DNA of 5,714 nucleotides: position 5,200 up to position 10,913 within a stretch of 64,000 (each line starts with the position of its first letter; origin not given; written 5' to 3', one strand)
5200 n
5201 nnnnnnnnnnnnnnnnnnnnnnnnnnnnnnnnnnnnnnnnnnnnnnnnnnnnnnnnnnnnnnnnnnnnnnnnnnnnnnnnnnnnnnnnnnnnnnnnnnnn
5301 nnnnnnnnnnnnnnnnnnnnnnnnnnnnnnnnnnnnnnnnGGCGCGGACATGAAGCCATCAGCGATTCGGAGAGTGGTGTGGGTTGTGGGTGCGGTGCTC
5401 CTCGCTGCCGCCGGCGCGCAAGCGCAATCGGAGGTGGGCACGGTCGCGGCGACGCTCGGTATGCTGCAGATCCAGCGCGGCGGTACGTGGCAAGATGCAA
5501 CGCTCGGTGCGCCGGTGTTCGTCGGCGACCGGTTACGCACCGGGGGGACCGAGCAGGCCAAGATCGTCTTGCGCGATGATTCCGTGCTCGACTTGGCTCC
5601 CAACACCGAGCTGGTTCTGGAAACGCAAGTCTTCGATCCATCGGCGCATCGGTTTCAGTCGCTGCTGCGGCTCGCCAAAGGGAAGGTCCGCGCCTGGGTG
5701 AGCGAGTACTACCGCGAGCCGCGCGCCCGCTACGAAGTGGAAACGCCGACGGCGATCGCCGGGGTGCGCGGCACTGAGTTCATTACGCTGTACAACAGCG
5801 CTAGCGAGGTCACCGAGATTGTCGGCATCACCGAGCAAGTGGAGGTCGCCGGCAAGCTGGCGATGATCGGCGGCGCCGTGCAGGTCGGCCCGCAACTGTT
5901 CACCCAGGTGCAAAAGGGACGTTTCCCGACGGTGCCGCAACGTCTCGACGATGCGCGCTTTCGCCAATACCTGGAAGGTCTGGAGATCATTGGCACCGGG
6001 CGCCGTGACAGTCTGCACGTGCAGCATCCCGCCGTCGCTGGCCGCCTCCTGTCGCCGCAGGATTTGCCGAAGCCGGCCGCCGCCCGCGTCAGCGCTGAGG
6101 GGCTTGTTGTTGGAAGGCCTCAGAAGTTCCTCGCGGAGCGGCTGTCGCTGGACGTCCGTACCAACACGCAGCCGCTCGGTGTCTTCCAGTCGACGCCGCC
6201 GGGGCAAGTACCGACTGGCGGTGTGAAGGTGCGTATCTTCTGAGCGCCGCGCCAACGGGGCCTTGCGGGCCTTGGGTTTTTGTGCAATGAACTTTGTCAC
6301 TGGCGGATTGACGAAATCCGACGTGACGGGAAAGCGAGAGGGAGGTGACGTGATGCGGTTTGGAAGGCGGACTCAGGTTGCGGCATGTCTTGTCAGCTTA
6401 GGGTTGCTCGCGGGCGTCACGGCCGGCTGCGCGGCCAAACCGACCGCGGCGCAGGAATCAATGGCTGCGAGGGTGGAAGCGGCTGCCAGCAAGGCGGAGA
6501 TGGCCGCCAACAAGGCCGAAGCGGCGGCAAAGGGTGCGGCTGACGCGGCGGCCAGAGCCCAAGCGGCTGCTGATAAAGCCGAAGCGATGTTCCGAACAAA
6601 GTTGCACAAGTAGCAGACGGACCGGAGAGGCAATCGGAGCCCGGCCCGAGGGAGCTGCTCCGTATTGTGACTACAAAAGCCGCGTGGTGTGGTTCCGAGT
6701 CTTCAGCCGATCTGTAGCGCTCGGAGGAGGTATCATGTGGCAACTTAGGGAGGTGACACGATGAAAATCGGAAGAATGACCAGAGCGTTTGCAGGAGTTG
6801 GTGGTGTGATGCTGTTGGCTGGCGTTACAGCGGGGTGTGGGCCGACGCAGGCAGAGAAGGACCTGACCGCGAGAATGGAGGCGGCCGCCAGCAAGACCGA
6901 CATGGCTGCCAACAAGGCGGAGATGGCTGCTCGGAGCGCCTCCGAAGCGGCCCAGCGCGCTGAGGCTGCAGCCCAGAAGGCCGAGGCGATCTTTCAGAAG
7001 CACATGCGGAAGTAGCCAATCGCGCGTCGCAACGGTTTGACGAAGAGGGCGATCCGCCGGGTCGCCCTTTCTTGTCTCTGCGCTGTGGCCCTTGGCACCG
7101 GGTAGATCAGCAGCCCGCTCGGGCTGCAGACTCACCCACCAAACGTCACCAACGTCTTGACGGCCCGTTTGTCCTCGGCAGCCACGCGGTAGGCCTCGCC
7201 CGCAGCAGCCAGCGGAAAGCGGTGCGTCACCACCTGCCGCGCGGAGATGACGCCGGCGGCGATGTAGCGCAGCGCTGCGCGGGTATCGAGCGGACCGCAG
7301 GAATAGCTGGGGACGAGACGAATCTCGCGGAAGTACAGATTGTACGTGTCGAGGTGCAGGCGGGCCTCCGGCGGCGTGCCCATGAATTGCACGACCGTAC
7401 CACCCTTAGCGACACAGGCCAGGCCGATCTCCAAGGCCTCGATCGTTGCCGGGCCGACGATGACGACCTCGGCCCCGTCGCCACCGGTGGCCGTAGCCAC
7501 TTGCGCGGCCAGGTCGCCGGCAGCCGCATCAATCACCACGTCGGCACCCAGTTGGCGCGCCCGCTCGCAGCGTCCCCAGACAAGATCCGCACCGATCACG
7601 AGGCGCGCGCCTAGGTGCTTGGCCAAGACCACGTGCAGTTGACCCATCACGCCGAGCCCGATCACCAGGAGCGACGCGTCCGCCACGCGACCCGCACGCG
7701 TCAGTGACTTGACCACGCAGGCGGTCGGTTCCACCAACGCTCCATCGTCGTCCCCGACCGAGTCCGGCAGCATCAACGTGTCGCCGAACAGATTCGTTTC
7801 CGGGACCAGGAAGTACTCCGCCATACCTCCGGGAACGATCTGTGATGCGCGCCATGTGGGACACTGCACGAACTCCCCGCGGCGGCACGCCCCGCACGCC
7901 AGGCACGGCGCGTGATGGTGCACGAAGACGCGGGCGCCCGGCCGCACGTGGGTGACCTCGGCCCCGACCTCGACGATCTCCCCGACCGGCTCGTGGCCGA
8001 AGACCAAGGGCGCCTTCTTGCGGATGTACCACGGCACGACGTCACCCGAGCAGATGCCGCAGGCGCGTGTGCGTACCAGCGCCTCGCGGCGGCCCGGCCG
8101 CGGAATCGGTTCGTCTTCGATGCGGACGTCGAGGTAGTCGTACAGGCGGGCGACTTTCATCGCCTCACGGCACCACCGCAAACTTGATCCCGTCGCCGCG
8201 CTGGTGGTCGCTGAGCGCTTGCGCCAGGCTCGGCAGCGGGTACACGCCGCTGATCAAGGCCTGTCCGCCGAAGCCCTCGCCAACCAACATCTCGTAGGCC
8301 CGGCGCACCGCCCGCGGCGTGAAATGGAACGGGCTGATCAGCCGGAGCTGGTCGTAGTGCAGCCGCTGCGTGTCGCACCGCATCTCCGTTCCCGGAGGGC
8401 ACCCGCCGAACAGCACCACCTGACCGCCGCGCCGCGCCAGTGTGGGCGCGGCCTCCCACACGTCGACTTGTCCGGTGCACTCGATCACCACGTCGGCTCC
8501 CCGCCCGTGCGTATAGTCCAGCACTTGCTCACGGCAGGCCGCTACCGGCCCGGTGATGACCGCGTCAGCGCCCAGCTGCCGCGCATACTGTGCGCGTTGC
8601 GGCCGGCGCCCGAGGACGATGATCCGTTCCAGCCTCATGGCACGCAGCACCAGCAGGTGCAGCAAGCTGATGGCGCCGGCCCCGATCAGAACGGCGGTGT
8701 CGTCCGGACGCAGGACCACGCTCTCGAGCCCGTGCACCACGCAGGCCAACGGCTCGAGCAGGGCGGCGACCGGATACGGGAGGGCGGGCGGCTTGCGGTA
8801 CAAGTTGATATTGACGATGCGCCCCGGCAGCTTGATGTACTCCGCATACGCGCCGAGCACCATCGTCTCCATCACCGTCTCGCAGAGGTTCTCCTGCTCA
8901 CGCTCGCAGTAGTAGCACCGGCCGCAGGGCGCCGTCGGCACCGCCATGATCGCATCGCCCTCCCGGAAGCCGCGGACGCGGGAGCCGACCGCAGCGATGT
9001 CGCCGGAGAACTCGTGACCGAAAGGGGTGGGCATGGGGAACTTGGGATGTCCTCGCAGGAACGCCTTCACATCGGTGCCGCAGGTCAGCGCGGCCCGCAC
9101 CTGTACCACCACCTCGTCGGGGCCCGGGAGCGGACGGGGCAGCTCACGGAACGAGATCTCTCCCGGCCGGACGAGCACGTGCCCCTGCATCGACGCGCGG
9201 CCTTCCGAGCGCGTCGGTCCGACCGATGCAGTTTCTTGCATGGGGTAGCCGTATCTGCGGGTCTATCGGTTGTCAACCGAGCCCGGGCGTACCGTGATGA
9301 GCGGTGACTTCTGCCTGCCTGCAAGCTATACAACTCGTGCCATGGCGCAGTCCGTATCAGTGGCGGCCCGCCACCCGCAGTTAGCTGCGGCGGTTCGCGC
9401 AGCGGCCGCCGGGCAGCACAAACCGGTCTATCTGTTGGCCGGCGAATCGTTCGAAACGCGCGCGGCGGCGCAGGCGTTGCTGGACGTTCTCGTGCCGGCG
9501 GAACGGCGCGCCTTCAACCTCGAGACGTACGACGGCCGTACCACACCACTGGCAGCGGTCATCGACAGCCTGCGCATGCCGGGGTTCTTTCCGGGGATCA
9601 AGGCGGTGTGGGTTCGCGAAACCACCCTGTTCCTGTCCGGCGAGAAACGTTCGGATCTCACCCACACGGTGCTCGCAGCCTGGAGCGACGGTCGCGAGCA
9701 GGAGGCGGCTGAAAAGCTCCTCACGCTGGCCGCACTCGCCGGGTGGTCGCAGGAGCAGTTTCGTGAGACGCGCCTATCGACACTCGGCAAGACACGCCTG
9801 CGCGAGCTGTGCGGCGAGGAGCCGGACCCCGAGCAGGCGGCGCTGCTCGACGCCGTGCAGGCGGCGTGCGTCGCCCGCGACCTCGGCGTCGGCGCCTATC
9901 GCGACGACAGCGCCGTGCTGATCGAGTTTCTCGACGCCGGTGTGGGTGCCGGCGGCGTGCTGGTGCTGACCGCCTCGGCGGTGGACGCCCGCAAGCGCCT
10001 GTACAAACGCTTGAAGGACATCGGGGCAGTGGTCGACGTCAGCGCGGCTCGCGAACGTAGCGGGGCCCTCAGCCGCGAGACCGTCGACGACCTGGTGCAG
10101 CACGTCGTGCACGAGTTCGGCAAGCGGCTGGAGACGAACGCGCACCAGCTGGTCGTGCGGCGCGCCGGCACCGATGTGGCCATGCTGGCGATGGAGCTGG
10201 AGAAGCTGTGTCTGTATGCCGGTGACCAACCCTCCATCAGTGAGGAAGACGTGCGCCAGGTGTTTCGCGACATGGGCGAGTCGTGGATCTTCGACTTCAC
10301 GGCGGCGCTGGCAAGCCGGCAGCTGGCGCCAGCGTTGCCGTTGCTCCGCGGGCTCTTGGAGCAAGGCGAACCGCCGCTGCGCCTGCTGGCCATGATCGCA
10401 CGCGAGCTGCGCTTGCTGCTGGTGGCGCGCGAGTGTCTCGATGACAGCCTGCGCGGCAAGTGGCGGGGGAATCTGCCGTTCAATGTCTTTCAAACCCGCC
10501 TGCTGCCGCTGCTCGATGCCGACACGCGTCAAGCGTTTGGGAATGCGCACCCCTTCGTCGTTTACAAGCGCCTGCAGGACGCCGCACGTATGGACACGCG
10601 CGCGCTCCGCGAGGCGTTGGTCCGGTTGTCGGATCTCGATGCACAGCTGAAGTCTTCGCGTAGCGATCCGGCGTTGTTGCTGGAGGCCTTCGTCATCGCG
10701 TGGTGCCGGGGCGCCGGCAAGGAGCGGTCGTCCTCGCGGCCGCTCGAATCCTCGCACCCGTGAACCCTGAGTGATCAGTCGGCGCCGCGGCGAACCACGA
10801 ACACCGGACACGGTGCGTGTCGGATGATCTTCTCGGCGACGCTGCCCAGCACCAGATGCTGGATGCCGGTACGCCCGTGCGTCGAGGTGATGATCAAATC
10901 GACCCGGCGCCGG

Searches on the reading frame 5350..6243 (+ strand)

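Call 60: search_protein_families(library=pfam, proteins=[window:5350-6243:+], max_evalue=0.00001)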
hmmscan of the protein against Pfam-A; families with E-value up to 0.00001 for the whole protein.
window:5350-6243:+ (297 aa): 1 family
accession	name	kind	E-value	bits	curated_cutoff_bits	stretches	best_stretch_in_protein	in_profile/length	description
PF04773.18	FecR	-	1e-14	55.2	24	1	60-153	1-86/97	FecR protein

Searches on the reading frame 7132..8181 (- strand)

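Call 60: search_protein_families(library=pfam, proteins=[window:7132-8181:-], max_evalue=0.00001)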
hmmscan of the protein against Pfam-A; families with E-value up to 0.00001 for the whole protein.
window:7132-8181:- (349 aa): 2 families
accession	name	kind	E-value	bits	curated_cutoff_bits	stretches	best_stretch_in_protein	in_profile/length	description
PF08240.17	ADH_N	-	2.9e-23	82.5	23.5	1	31-132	2-100/104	Alcohol dehydrogenase GroES-like domain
PF00107.32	ADH_zinc_N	-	5.6e-20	72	31.8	1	180-307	3-127/129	Zinc-binding dehydrogenase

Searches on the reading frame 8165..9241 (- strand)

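Call 60: search_protein_families(library=pfam, proteins=[window:8165-9241:-], max_evalue=0.00001)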
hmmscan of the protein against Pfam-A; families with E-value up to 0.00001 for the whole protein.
window:8165-9241:- (358 aa): 3 families
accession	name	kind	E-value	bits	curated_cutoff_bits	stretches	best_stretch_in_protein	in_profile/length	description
PF08240.17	ADH_N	-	2.7e-24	85.9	23.5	1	40-141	1-97/104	Alcohol dehydrogenase GroES-like domain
PF00107.32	ADH_zinc_N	-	1.1e-19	71.1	31.8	1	191-317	2-125/129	Zinc-binding dehydrogenase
PF16912.11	Glu_dehyd_C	-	3.4e-11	43.5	34.9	1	158-298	3-148/211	Glucose dehydrogenase C-terminus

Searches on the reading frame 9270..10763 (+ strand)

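Call 15: search_protein_families(library=pfam, proteins=[window:9270-10763:+], max_evalue=0.001)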
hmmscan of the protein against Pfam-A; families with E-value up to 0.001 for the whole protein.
window:9270-10763:+ (497 aa): 2 families
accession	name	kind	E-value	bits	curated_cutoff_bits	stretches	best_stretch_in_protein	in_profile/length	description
PF21694.2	DNA_pol3_delta_C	-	1.1e-20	74.3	27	2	338-391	2-55/121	DNA polymerase III delta subunit, C-terminal domain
PF06144.19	DNA_pol3_delta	-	0.00026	21.4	21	0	54-128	1-73/124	DNA polymerase III, delta subunit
